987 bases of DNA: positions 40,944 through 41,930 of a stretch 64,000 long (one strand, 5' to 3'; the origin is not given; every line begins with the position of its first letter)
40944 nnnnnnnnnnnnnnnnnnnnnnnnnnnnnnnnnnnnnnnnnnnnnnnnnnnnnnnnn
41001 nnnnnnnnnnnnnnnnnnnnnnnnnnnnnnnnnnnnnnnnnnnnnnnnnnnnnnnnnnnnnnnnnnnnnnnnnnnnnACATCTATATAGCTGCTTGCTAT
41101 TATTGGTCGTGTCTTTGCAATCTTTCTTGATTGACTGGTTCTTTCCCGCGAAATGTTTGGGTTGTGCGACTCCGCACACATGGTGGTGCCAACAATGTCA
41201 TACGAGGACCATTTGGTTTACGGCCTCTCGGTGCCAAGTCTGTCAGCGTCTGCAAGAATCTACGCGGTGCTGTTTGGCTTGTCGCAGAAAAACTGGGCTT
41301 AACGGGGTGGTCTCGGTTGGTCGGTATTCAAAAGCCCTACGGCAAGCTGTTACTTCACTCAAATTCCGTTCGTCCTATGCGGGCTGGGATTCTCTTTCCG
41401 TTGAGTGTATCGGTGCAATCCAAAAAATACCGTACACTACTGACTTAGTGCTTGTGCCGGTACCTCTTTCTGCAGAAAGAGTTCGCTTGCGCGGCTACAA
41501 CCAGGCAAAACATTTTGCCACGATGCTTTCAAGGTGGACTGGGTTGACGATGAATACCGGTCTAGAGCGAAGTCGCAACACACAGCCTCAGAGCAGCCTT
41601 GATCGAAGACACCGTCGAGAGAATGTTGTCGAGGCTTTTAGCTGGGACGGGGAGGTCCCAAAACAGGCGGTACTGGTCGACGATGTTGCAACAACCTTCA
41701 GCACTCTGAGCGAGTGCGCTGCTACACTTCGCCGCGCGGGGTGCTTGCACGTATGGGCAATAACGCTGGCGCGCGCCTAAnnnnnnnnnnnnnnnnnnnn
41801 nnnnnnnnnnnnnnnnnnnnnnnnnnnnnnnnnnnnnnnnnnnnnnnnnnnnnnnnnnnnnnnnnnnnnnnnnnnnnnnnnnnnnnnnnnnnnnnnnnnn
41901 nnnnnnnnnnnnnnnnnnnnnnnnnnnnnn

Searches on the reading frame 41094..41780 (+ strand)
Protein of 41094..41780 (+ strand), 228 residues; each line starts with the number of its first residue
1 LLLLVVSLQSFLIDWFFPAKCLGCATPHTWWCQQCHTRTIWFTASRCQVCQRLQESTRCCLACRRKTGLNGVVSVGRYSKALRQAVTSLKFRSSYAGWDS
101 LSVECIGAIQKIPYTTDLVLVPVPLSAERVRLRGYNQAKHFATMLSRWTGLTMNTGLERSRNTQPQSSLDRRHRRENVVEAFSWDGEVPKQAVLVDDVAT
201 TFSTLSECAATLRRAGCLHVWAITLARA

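Call 3: search_protein_families(library=pfam, proteins=[window:41094-41780:+], max_evalue=1)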
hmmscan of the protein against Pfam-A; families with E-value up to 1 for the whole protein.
window:41094-41780:+ (228 aa): 2 families
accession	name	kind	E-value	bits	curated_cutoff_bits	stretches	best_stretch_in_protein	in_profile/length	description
PF18912.6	DZR_2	-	1.8e-05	24.9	27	1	12-64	1-56/56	Double zinc ribbon domain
PF00156.33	Pribosyltran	-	0.12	12.1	26.3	1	190-226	88-124/158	Phosphoribosyl transferase domain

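Call 4: search_protein_families(library=ncbifam, proteins=[window:41094-41780:+], max_evalue=1)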
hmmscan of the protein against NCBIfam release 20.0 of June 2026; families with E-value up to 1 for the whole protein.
window:41094-41780:+ (228 aa): 12 families
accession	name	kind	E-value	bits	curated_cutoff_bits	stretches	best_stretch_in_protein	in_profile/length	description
TIGR00201.1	comF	subfamily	1.3e-28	100.2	233.55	1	32-227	1-190/190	ComF family protein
NF008616.0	PRK11595.1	equivalog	3.1e-19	69.3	304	1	27-225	18-223/227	DNA utilization protein GntX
NF002758.0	PRK02812.1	equivalog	3.2e-06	26.5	518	1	161-223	201-264/330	ribose-phosphate pyrophosphokinase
TIGR01251.1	ribP_PPkin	subfamily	9.4e-05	21.5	113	1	171-223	191-244/309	ribose-phosphate diphosphokinase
NF003428.0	PRK04923.1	equivalog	0.00026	20.2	536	1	169-222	196-250/319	ribose-phosphate diphosphokinase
NF002320.0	PRK01259.1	subfamily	0.00029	20.3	297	1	169-223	193-248/316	ribose-phosphate diphosphokinase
NF005537.0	PRK07199.1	subfamily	0.0003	20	322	1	189-223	211-245/301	ribose-phosphate diphosphokinase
NF002618.0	PRK02269.1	equivalog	0.012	15.3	460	1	167-223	192-251/321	ribose-phosphate diphosphokinase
NF002620.0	PRK02277.1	subfamily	0.015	14.9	115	1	188-224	140-176/201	orotate phosphoribosyltransferase-like protein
NF002686.0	PRK02458.1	equivalog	0.022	14.3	506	1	189-224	218-253/323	ribose-phosphate diphosphokinase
NF002844.0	PRK03092.1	equivalog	0.072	12.3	438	1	171-221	204-255/326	ribose-phosphate diphosphokinase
NF001815.0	PRK00553.1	equivalog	0.076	12.1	484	1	165-215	193-244/332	ribose-phosphate pyrophosphokinase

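Call 59: search_protein_families(library=padloc, proteins=[window:41109-41780:+], max_evalue=0.1)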
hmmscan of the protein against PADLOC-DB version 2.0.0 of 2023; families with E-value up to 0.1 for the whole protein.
window:41109-41780:+ (223 aa): 4 families
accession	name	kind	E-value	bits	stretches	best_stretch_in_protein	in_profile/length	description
PDLC03928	PsyrT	-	4.6e-13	46.4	1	130-222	588-683/689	-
PDLC02869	DpdF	-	8.7e-06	24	1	165-221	11-68/74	DpdF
PDLC03962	ShosT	-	0.0057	14.5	1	64-222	60-210/237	-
PDLC00525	JetD1|JetD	-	0.068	10.1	1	33-88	119-175/412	DUF2220; DUF3322; DUF2399 domain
